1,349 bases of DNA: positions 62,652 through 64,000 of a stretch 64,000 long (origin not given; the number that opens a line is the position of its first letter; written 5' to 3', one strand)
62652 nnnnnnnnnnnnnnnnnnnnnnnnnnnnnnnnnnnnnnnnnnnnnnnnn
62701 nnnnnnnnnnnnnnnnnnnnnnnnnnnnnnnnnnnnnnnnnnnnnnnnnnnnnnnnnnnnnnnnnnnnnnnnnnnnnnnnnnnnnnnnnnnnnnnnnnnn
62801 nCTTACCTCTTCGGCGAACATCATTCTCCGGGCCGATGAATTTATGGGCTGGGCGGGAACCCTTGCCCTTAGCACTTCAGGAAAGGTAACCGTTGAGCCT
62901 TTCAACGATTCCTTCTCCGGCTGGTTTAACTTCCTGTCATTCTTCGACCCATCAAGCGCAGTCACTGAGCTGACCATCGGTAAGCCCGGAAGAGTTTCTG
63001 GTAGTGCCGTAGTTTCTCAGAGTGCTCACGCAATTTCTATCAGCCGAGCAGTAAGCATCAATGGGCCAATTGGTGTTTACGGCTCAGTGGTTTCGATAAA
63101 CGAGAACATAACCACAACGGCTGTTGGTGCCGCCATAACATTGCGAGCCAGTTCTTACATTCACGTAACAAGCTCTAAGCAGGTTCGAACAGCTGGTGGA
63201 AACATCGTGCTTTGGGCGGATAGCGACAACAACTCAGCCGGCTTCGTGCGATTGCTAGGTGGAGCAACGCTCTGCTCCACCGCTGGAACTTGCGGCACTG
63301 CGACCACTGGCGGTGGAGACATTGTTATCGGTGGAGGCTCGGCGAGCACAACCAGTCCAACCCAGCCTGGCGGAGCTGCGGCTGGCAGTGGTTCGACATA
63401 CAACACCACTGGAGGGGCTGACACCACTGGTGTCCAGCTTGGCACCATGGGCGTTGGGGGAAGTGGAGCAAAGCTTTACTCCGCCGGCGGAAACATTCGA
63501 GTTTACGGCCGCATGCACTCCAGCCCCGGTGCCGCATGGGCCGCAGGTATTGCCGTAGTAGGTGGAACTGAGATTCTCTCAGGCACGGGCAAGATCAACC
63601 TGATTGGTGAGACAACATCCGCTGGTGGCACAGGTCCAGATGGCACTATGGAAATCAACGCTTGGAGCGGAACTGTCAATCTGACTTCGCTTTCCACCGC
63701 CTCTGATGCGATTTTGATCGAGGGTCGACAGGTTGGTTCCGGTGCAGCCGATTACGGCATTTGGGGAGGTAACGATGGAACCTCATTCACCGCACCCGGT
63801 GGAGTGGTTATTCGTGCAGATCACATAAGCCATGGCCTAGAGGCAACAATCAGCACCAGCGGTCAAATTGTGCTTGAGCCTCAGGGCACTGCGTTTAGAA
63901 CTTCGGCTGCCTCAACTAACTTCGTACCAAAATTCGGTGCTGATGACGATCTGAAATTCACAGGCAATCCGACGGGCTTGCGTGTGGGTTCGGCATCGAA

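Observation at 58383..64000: Unlisted giant ORF: a secreted LamG / glycine-rich / beta-helix protein of at least 1872 codons running off the window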

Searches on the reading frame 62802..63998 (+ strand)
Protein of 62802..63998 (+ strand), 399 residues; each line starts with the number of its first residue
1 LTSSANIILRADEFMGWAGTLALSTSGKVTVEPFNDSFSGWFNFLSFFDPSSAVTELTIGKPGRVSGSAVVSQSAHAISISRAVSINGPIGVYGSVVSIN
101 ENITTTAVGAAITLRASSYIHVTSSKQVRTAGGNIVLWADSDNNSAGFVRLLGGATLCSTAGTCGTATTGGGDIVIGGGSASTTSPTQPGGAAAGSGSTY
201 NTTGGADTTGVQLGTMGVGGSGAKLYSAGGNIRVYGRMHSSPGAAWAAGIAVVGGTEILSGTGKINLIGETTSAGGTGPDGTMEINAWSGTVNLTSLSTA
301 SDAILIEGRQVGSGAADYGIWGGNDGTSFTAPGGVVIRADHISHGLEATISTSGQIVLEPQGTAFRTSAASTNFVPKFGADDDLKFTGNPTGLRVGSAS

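Call 11: find_related_loci(query=window:62802-63998:+, collection=genome_contigs, flank=10000)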
Query window:62802-63998:+ (399 aa) in genome_contigs; peptide patterns used: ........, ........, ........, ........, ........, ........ (x = any residue, [..] = any of these).
302 stretches matched a pattern; 5 encode a relative of the query (tblastn E <= 1e-3); 5 distinct loci.
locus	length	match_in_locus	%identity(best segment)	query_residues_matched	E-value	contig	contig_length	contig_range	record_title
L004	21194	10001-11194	80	1-399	0e+0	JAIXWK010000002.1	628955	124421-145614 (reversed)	MAG: Microbacteriaceae bacterium isolate D4_MAG_00015 pond_D4_MAG_00015_000000000001, whole genome shotgun sequence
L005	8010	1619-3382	32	2-319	2e-22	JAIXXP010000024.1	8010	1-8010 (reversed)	MAG: Cryomorphaceae bacterium isolate D4_MAG_00057 pond_D4_MAG_00057_000000000058, whole genome shotgun sequence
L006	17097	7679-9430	30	1-396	8e-28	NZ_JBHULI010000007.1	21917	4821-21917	Gracilimonas halophila strain KCTC 52042 velvet_auto_127_7, whole genome shotgun sequence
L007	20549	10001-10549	33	97-297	9e-10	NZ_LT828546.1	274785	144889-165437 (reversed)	Desulfamplus magnetovallimortis isolate PRJEB14757, whole genome shotgun sequence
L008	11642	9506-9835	32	65-180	5e-7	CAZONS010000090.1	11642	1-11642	MAG TPA_asm: uncultured Thiobacillus sp. isolate SRP093185_co1_61 genome assembly, contig: NODE_3941_length_11642_cov_23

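Call 57: search_protein_families(library=pfam, proteins=[L004:17093-21193:+, L004:11183-17092:+], max_evalue=0.1)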
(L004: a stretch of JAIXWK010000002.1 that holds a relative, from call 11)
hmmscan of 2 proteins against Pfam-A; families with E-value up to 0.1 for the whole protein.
L004:17093-21193:+ (1367 aa): 2 families
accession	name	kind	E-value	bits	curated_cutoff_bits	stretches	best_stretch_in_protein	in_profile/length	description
PF18565.7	Glyco_hydro2_C5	-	7e-08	32.7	32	1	874-945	12-83/103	Glycoside hydrolase family 2 C-terminal domain 5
PF18962.6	Por_Secre_tail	-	0.035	14.8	27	0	960-1006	7-49/75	Secretion system C-terminal sorting domain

L004:11183-17092:+ (1970 aa): 0 families

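Call 59: find_homologous_proteins(query=L004:18593-21193:+, max_evalue=1e-10)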
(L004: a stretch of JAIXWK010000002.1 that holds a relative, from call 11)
Query L004:18593-21193:+ (867 aa): 67 proteins with E <= 1e-10 among 8000 candidates.
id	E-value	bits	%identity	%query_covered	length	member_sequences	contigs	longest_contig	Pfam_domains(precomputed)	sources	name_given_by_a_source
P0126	0.0e+0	1015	71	46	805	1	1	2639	PF18565.8,PF26196.1,PF26198.1,PF09134.17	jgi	jgi:hypothetical protein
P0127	9.0e-272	922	48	83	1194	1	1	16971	PF26198.1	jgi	jgi:hypothetical protein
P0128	7.9e-244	830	50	68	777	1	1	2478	PF26199.1,PF18565.8,PF26198.1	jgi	jgi:hypothetical protein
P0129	2.4e-166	573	45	61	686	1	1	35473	PF26198.1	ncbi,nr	ncbi:MAG: hypothetical protein EBS38_01840 [Actinobacteria bacterium]|nr:hypothetical protein [Actin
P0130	2.0e-149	517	43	60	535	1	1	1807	PF26198.1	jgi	jgi:hypothetical protein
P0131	2.4e-130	454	36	61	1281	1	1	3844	-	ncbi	ncbi:MAG: beta strand repeat-containing protein, partial [Micrococcales bacterium]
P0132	1.1e-125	439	33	60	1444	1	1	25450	PF26198.1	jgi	jgi:hypothetical protein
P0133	7.2e-124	433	38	68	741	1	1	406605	PF18565.8,PF26198.1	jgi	jgi:hypothetical protein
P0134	4.9e-122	427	32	83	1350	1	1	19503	PF02369.23,PF20257.4,PF13620.13,PF18565.8,PF26198.1,PF09134.17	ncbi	ncbi:beta strand repeat-containing protein [Pyxidicoccus sp. 3LG]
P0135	1.4e-105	373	35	54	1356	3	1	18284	PF26198.1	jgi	jgi:hypothetical protein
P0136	8.2e-74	268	30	85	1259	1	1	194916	PF17789.8,PF02369.23,PF17802.8,PF13620.13,PF02368.25,PF26198.1,PF09134.17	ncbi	-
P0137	1.0e-59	221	28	92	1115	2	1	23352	PF17789.8,PF02369.23,PF24025.2,PF13620.13,PF02368.25,PF26198.1,PF09829.15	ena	-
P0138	7.7e-56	208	31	89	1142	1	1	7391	PF17789.8,PF02369.23,PF13620.13,PF02368.25,PF26198.1,PF09134.17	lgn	-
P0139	2.6e-54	203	30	75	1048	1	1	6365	PF17789.8,PF02369.23,PF13620.13,PF02368.25,PF26198.1,PF09829.15,PF09134.17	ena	-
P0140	3.8e-53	199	28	70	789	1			PF17789.8,PF06030.19,PF13620.13,PF26198.1,PF09829.15,PF09134.17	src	-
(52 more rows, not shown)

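Call 62: find_encoding_contigs(protein=P0133, flank=10000, max_places=2)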
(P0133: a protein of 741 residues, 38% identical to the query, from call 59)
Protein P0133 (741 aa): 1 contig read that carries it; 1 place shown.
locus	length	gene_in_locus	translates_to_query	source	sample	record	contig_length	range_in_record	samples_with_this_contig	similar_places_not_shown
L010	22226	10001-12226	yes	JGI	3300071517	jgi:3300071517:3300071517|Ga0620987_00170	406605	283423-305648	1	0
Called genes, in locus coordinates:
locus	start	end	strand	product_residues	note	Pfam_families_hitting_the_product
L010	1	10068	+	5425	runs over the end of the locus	PF13385:Laminin_G_3, PF21722:Gly_rich_2, PF13385:Laminin_G_3, PF21722:Gly_rich_2, PF26198:Ig_SMCHD1_6th (faint)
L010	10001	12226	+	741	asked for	PF18565:Glyco_hydro2_C5 (faint), PF26198:Ig_SMCHD1_6th (faint)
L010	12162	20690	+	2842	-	-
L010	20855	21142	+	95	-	PF02583:Trns_repr_metal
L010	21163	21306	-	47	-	-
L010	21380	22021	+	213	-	PF02190:LON_substr_bdg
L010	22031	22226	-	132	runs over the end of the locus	PF01850:PIN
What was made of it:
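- L010 is 5,425 + 741 + 2,842 aa (call 62).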

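Call 65: search_protein_families(library=pfam, proteins=[L010:12162-16661:+, L010:16662-20690:+], max_evalue=0.1)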
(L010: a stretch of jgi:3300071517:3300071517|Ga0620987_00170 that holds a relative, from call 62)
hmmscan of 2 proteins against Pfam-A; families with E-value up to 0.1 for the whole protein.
L010:12162-16661:+ (1500 aa): 1 family
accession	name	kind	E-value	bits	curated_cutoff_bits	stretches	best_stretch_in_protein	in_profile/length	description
PF00853.24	Runt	-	0.014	15.4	27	0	1364-1398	59-93/129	Runt domain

L010:16662-20690:+ (1342 aa): 3 families
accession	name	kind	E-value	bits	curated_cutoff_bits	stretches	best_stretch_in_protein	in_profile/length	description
PF00041.27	fn3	-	6.1e-24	84.5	25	3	693-772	7-75/84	Fibronectin type III domain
PF25059.1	FN3_DSCAM-DSCAML_C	-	1.3e-05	25.9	39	0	739-772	38-71/89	DSCAM/DSCAML C-terminal Fn3-like domain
PF25354.1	Ig_NUP210_16th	-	0.0091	15.9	27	1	60-100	26-66/72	NUP210-like, Ig-like domain 16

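Call 87: find_encoding_contigs(protein=P0129, flank=10000, max_places=2)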
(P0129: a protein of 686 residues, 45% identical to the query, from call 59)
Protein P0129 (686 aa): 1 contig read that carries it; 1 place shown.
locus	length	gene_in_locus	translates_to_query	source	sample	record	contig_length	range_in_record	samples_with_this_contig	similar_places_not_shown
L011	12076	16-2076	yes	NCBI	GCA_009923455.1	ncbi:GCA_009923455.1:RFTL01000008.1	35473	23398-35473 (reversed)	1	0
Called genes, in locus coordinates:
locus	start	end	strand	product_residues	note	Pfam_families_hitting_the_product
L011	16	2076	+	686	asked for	PF26198:Ig_SMCHD1_6th (faint)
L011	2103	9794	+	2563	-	PF26198:Ig_SMCHD1_6th (faint), PF00041:fn3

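Call 88: find_encoding_contigs(protein=P0127, flank=10000, max_places=2)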
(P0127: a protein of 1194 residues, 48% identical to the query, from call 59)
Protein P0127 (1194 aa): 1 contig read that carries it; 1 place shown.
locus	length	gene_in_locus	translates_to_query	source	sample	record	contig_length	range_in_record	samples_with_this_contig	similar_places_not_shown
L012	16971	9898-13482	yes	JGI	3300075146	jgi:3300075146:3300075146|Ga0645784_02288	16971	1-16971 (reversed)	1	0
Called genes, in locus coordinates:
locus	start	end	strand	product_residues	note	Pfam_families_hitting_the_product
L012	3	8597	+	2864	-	?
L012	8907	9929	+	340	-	PF26198:Ig_SMCHD1_6th (faint)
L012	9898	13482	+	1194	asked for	PF26198:Ig_SMCHD1_6th (faint)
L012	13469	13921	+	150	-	-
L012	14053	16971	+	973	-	?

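Call 97: search_protein_families(library=pfam, proteins=[L011:8295-9791:+], max_evalue=0.01)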
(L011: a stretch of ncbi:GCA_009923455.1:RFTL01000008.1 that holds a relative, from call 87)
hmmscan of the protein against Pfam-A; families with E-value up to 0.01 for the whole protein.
L011:8295-9791:+ (499 aa): 3 families
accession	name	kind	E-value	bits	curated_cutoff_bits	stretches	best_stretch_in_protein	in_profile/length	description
PF00041.27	fn3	-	1.5e-20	73.6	25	2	203-285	1-81/84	Fibronectin type III domain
PF01833.30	TIG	-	0.00051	20.4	20.9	1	307-385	1-84/84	IPT/TIG domain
PF25059.1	FN3_DSCAM-DSCAML_C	-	0.0094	16.7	39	0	249-287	42-80/89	DSCAM/DSCAML C-terminal Fn3-like domain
